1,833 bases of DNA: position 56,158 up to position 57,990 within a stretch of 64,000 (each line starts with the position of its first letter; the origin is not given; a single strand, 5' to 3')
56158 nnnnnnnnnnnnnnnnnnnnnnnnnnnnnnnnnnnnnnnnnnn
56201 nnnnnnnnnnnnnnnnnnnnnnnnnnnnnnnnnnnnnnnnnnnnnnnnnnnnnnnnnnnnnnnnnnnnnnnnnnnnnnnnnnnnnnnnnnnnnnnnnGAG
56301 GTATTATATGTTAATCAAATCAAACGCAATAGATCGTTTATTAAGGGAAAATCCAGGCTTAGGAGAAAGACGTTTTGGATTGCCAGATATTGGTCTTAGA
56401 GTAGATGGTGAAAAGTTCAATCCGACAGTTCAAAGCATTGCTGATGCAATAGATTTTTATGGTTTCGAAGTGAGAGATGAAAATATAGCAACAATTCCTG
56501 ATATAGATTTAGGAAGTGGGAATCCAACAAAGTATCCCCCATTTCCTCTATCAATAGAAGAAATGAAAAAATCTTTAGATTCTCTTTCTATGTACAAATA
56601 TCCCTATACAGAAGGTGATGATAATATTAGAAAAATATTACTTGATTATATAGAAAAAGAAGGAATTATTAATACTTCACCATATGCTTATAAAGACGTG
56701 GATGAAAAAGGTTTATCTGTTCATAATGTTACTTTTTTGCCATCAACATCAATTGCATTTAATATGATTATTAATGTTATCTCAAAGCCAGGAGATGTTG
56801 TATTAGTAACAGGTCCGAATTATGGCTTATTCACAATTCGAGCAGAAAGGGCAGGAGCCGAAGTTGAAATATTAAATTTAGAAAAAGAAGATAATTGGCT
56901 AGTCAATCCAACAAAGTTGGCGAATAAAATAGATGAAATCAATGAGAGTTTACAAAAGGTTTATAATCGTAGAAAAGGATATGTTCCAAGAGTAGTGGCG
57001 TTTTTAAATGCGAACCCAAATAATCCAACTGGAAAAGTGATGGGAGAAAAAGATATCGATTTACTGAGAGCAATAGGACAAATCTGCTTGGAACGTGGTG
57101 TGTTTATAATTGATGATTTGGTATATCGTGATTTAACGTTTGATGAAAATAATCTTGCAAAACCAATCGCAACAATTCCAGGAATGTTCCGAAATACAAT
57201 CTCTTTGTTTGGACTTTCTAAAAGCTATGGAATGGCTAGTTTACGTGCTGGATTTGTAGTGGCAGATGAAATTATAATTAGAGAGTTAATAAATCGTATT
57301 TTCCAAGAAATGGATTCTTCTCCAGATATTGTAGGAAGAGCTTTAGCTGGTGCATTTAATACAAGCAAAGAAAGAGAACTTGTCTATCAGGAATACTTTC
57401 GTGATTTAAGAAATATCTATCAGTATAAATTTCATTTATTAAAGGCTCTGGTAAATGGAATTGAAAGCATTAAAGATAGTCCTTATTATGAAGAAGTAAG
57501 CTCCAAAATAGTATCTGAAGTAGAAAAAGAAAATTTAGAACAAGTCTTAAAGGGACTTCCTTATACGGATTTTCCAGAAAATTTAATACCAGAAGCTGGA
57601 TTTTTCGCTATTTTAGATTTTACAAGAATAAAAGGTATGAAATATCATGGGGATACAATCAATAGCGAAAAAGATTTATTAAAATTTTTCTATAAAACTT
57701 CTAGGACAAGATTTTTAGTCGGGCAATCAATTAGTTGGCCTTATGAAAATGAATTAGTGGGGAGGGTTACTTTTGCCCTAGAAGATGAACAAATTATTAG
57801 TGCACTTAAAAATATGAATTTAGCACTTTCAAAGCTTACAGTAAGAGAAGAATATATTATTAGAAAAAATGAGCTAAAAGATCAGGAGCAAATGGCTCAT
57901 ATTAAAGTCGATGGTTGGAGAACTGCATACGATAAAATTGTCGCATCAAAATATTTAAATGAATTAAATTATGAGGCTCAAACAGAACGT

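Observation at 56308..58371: Unusual 687-aa fusion of a PLP-dependent class I aminotransferase with a C-terminal GNAT acetyltransferase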

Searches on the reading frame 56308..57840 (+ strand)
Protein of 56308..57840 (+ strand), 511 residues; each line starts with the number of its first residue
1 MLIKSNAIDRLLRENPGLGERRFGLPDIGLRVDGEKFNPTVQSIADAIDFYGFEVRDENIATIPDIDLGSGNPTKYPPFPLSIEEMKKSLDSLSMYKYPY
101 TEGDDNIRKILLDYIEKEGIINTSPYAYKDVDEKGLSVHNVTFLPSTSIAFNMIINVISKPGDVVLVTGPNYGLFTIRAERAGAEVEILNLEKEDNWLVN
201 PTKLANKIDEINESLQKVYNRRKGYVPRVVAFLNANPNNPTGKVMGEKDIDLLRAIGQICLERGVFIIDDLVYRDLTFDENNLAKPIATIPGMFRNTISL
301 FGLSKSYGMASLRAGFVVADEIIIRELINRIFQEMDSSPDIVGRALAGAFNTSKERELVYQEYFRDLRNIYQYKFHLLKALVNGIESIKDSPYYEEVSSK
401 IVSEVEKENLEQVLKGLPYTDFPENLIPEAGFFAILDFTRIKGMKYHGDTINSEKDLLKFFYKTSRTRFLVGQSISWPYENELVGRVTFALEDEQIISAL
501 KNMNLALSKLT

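Call 38: find_homologous_proteins(query=A2, max_evalue=1e-30)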
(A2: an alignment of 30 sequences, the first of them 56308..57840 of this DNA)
Query A2 (30 sequences) (511 aa, profile of the alignment): 1378 proteins with E <= 1e-30 among 8000 candidates; the best 120 are listed.
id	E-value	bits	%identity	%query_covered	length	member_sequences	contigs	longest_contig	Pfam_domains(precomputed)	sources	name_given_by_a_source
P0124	4.7e-209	713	47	97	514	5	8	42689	PF00155.28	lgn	-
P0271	1.4e-206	705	48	96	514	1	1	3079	PF00155.28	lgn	-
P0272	4.2e-206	703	47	99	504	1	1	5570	PF00155.28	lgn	-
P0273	2.9e-205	701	46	99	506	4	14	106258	PF00155.28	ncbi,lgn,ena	-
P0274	4.6e-205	700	46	99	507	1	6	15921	PF00155.28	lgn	-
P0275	5.2e-205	700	46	99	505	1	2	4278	PF00155.28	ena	-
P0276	5.3e-205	700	47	99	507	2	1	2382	PF00155.28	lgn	-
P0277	7.1e-205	699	47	99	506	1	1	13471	PF00155.28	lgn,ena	-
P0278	7.8e-205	699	46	99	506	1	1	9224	PF00155.28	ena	-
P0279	1.2e-204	699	46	99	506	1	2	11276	PF00155.28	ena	-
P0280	1.3e-204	699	46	99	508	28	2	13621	PF00155.28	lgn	-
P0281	1.9e-204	698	46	100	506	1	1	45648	PF00155.28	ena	-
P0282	2.8e-204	697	47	99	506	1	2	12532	PF00155.28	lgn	-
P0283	3.1e-204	697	47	100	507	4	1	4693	PF00155.28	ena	-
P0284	4.5e-204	697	46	99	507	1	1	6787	PF00155.28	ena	-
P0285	8.3e-204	696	48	99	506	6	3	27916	PF00155.28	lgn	-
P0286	8.8e-204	696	46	99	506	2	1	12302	PF00155.28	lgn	-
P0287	9.6e-204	696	45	99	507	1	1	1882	PF00155.28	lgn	-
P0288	1.1e-203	695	45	99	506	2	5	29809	PF00155.28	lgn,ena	-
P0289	1.8e-203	695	45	99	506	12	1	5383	PF00155.28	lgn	-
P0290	2.1e-203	695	45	99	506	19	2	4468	PF00155.28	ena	-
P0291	3.1e-203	694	47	97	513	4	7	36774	PF00155.28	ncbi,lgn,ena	-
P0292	3.2e-203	694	46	98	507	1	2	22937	PF00155.28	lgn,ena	-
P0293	3.4e-203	694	46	99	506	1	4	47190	PF00155.28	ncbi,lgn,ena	-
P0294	3.4e-203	694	47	99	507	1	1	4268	PF00155.28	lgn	-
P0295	4.0e-203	694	45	99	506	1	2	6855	PF00155.28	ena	-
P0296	4.0e-203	694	47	99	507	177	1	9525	PF00155.28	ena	-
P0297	4.1e-203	694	45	99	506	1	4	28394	PF00155.28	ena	-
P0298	5.8e-203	693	45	99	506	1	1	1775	PF00155.28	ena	-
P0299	6.0e-203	693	45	99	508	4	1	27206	PF00155.28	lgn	-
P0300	7.4e-203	693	48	99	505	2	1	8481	PF00155.28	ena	-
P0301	8.4e-203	693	45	99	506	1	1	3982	PF00155.28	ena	-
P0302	1.6e-202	692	46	99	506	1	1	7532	PF00155.28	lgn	-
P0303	1.7e-202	692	44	99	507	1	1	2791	PF00155.28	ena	-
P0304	2.8e-202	691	46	99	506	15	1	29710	PF00155.28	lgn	-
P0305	3.0e-202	691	45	99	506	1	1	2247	PF00155.28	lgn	-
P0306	3.1e-202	691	45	99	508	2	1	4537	PF00155.28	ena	-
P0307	4.6e-202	690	46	99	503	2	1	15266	PF00155.28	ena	-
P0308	8.6e-202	689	45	99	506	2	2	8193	PF00155.28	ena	-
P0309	1.3e-201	689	45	99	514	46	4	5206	PF00155.28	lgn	-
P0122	1.5e-201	688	52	99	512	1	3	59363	PF00155.28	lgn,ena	-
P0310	1.9e-201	688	47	99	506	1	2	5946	PF00155.28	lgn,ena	-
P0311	2.7e-201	688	46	100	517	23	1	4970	PF00155.28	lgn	-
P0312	4.2e-201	687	45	99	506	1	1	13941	PF00155.28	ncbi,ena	-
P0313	5.1e-201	687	45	99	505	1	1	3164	PF00155.28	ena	-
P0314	6.8e-201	686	48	99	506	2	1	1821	PF00155.28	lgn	-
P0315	2.7e-200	684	45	99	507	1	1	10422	PF00155.28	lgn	-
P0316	3.5e-200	684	45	99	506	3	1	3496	PF00155.28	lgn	-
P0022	5.9e-200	683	80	100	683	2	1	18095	PF13673.14,PF00155.28,PF13508.14,PF08445.17,PF00583.32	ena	-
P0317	1.6e-199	682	45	99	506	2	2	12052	PF00155.28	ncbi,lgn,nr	ncbi:MAG: pyridoxal phosphate-dependent aminotransferase [Bacilli bacterium]|nr:pyridoxal phosphate-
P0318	2.0e-199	681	44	99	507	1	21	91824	PF00155.28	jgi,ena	-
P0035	3.2e-199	681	79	100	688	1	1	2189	PF13673.14,PF00155.28,PF13508.14,PF08445.17,PF00583.32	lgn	-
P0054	3.5e-199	681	77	100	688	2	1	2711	PF13673.14,PF00155.28,PF13508.14,PF08445.17,PF00583.32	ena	-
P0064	4.0e-199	680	77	100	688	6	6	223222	PF13673.14,PF00155.28,PF13508.14,PF08445.17,PF00583.32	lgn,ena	-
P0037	6.1e-199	680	79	100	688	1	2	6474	PF13673.14,PF00155.28,PF13508.14,PF08445.17,PF00583.32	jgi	-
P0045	6.9e-199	680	79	100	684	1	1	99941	PF13673.14,PF00155.28,PF13508.14,PF08445.17,PF00583.32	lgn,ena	-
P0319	7.6e-199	680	46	98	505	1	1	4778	PF00155.28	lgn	-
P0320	1.3e-198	679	47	99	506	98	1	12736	PF00155.28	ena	-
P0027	1.4e-198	679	81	100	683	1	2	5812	PF13673.14,PF13420.14,PF00155.28,PF13508.14,PF08445.17,PF00583.32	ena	-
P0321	1.5e-198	679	52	99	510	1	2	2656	PF00155.28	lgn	-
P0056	1.6e-198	678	76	100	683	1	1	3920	PF13673.14,PF00155.28,PF13508.14,PF08445.17,PF00583.32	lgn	-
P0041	1.6e-198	678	78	100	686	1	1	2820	PF00155.28,PF13508.14,PF08445.17,PF00583.32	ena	-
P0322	1.7e-198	678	79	100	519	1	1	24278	PF00155.28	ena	-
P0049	2.9e-198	678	78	100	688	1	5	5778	PF13673.14,PF00155.28,PF13508.14,PF08445.17,PF00583.32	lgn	-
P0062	3.4e-198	677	77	100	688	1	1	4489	PF13673.14,PF00155.28,PF13508.14,PF08445.17,PF00583.32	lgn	-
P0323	3.8e-198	677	53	99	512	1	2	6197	PF00155.28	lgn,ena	-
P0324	4.0e-198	677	46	99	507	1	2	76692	PF00155.28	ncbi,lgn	-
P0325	4.0e-198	677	52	99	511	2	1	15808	PF00155.28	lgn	-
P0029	4.8e-198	677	78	100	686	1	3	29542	PF13673.14,PF00155.28,PF13508.14,PF08445.17,PF00583.32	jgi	-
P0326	4.9e-198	677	76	100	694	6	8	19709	PF00155.28,PF13508.14,PF00583.32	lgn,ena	-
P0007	5.7e-198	677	99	100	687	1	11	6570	PF13673.14,PF00155.28,PF13508.14,PF08445.17,PF00583.32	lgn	-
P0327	6.2e-198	676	53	99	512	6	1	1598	PF00155.28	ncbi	-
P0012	7.7e-198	676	93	100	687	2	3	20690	PF13673.14,PF00155.28,PF13508.14,PF08445.17,PF00583.32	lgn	-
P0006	7.7e-198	676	99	100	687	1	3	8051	PF13673.14,PF00155.28,PF13508.14,PF08445.17,PF00583.32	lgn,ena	-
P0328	1.2e-197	676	44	99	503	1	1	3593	PF00155.28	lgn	-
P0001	1.3e-197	675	100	100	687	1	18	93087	PF13673.14,PF00155.28,PF13508.14,PF08445.17,PF00583.32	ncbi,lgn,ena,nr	ncbi:MAG: aminotransferase class I/II-fold pyridoxal phosphate-dependent enzyme [Bacilli bacterium]|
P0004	1.3e-197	675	100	100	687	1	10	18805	PF13673.14,PF00155.28,PF13508.14,PF08445.17,PF00583.32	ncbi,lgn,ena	-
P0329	1.3e-197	675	47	98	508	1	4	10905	PF00155.28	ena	-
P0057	1.6e-197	675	78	100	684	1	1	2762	PF13673.14,PF00155.28,PF13508.14,PF08445.17,PF00583.32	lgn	-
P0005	1.8e-197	675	100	100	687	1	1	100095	PF13673.14,PF00155.28,PF13508.14,PF08445.17,PF00583.32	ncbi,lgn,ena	-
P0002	1.8e-197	675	100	100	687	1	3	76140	PF13673.14,PF00155.28,PF13508.14,PF08445.17,PF00583.32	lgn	-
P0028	2.2e-197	675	79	100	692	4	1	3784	PF00155.28,PF13508.14,PF08445.17,PF00583.32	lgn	-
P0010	2.7e-197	674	94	100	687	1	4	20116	PF13673.14,PF00155.28,PF13508.14,PF08445.17,PF00583.32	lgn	-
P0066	2.8e-197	674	81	100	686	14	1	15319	PF00155.28,PF13508.14,PF08445.17,PF00583.32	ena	-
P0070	3.2e-197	674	77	100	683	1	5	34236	PF13673.14,PF00155.28,PF13508.14,PF08445.17,PF00583.32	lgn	-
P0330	3.3e-197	674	44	99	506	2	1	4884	PF00155.28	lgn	-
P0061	3.4e-197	674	79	100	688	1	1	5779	PF13673.14,PF13420.14,PF00155.28,PF13508.14,PF08445.17,PF00583.32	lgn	-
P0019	3.6e-197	674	80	100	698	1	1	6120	PF13673.14,PF00155.28,PF13508.14,PF08445.17,PF00583.32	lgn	-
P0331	5.9e-197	673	73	100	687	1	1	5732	PF00155.28,PF13508.14,PF08445.17,PF00583.32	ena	-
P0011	6.6e-197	673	94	100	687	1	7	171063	PF13673.14,PF00155.28,PF13508.14,PF08445.17,PF00583.32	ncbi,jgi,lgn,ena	-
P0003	6.9e-197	673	100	100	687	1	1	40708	PF13673.14,PF00155.28,PF13508.14,PF08445.17,PF00583.32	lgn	-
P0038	8.7e-197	673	78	100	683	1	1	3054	PF13673.14,PF00155.28,PF13508.14,PF08445.17,PF00583.32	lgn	-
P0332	8.9e-197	673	44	99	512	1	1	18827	PF00155.28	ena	-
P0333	9.9e-197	673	75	100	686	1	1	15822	PF13420.14,PF00155.28,PF13508.14,PF08445.17,PF00583.32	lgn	-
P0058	1.1e-196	672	80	100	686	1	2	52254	PF00155.28,PF13508.14,PF08445.17,PF00583.32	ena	-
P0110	1.2e-196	672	78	100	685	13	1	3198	PF13673.14,PF00155.28,PF13508.14,PF08445.17,PF00583.32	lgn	-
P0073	1.2e-196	672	78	100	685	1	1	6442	PF00155.28,PF13508.14,PF08445.17,PF00583.32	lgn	-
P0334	1.5e-196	672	51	99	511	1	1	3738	PF00155.28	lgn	-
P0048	1.5e-196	672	79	100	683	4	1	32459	PF13673.14,PF00155.28,PF13508.14,PF08445.17,PF00583.32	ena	-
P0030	1.5e-196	672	81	100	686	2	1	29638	PF13673.14,PF00155.28,PF13508.14,PF08445.17,PF00583.32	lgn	-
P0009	1.7e-196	672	99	100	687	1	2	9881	PF13673.14,PF00155.28,PF13508.14,PF08445.17,PF00583.32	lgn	-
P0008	1.8e-196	672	99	100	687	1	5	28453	PF13673.14,PF00155.28,PF13508.14,PF08445.17,PF00583.32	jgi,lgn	-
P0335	1.8e-196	672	47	99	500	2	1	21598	PF00155.28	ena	-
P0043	2.0e-196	672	79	100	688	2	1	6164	PF00155.28,PF13508.14,PF08445.17,PF00583.32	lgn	-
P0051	2.0e-196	672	80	100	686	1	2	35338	PF00155.28,PF13508.14,PF08445.17,PF00583.32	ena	-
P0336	2.1e-196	671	73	100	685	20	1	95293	PF00155.28,PF13508.14,PF08445.17,PF00583.32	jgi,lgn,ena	-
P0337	2.3e-196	671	72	100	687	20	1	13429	PF13673.14,PF00155.28,PF13508.14,PF08445.17,PF00583.32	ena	-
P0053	2.4e-196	671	79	100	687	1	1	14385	PF13673.14,PF00155.28,PF13508.14,PF08445.17,PF00583.32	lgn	-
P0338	2.4e-196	671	71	100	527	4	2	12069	PF00155.28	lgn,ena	-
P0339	2.8e-196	671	75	100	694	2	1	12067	PF00155.28,PF13508.14,PF00583.32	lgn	-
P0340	2.9e-196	671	46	99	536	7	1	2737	PF00155.28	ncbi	ncbi:MAG: pyridoxal phosphate-dependent aminotransferase [Bacilli bacterium]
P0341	2.9e-196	671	70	100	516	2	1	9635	PF00155.28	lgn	-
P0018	3.4e-196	671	81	100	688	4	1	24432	PF13673.14,PF00155.28,PF13508.14,PF08445.17,PF00583.32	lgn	-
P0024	3.8e-196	671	79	100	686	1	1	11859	PF13673.14,PF00155.28,PF13508.14,PF08445.17,PF00583.32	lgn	-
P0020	4.0e-196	671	80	100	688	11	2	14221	PF13673.14,PF00155.28,PF13508.14,PF08445.17,PF00583.32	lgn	-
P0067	4.6e-196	670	77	100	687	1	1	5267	PF13673.14,PF00155.28,PF13508.14,PF08445.17,PF00583.32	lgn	-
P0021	5.0e-196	670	81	100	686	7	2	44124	PF13673.14,PF00155.28,PF13508.14,PF08445.17,PF00583.32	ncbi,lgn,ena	-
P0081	5.5e-196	670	80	100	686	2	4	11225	PF00155.28,PF13508.14,PF08445.17,PF00583.32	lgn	-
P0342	5.5e-196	670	52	99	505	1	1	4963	PF00155.28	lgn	-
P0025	6.5e-196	670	78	100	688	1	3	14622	PF13673.14,PF00155.28,PF13508.14,PF08445.17,PF00583.32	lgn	-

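Call 39: find_encoding_contigs(protein=P0322, flank=4000, max_places=3)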
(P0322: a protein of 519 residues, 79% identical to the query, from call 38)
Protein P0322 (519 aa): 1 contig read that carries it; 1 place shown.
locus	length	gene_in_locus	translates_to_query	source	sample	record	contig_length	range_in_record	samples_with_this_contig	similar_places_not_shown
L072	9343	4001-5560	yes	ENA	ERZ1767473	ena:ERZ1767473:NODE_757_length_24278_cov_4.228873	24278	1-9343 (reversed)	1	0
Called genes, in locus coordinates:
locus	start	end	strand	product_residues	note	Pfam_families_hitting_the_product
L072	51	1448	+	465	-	PF01520:Amidase_3, PF04225:LysM_OapA (faint), PF23473:LysM3_LYK4_5 (faint), PF23462:LysM3_NFP (faint), PF01476:LysM, PF22310:NMB0315_dom_I (faint), PF01476:LysM, PF01476:LysM, +5 more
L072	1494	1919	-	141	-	PF07486:Hydrolase_2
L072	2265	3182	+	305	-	PF01381:HTH_3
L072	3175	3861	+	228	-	-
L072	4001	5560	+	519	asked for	PF00155:Aminotran_1_2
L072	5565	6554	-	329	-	-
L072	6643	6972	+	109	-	-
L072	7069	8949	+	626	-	PF02518:HATPase_c, PF13589:HATPase_c_3, PF00183:HSP90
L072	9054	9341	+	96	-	?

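Call 40: find_encoding_contigs(protein=P0338, flank=4000, max_places=3)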
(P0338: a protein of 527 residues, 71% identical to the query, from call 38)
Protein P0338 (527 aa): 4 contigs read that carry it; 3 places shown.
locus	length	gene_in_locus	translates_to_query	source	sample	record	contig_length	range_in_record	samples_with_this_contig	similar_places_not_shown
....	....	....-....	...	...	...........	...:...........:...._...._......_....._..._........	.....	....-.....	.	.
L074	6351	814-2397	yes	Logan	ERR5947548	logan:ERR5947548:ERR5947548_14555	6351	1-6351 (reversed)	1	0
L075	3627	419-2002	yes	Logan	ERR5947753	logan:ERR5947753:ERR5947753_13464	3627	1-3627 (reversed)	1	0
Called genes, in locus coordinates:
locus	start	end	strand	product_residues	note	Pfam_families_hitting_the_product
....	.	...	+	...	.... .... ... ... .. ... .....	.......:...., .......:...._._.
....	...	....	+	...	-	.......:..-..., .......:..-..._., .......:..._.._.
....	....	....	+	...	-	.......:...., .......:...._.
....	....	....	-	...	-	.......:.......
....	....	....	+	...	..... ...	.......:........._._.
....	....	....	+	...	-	-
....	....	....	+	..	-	-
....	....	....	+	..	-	-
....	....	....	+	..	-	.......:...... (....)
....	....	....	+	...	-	-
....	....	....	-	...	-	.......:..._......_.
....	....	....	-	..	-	-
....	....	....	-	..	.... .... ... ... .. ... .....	-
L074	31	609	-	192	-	PF09997:DUF2238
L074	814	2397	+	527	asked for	PF00155:Aminotran_1_2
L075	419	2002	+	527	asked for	PF00155:Aminotran_1_2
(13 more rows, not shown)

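Call 41: find_encoding_contigs(protein=P0341, flank=4000, max_places=3)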
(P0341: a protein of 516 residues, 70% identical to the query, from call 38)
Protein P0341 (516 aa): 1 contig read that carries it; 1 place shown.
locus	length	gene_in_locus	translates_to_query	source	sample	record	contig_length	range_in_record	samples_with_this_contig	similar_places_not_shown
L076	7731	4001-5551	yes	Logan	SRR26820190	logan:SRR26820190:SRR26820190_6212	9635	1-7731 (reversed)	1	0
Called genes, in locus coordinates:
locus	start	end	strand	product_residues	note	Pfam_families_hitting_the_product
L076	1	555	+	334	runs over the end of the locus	PF00814:TsaD, PF22521:HypF_C_2 (weak)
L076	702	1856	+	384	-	PF00465:Fe-ADH, PF13685:Fe-ADH_2, PF25137:ADH_Fe_C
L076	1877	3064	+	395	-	PF08495:FIST, PF10442:FIST_C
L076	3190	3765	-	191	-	PF09997:DUF2238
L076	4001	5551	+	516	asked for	PF00155:Aminotran_1_2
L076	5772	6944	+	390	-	-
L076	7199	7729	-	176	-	?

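Call 66: find_encoding_contigs(protein=P0273, flank=4000, max_places=2)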
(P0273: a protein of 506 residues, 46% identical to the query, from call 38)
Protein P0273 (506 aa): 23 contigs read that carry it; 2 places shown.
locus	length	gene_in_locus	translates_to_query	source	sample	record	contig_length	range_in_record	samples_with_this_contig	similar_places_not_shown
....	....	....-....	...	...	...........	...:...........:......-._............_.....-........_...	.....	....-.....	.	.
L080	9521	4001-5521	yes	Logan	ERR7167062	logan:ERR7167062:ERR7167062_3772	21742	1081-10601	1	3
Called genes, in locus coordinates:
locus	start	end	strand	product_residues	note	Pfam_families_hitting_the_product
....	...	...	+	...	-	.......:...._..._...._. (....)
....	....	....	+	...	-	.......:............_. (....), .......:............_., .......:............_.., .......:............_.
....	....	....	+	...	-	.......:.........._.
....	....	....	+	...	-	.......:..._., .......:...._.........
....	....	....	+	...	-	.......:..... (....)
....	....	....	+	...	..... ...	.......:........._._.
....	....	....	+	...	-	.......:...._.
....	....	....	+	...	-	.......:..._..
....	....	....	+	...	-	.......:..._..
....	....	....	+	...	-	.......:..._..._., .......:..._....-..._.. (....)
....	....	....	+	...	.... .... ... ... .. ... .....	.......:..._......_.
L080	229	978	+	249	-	PF00383:dCMP_cyt_deam_1 (weak)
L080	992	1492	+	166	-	PF00583:Acetyltransf_1, PF13420:Acetyltransf_4 (weak), PF13673:Acetyltransf_10, PF13508:Acetyltransf_7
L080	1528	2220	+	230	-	PF04909:Amidohydro_2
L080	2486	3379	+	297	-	PF00126:HTH_1, PF03466:LysR_substrate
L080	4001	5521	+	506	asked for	PF00155:Aminotran_1_2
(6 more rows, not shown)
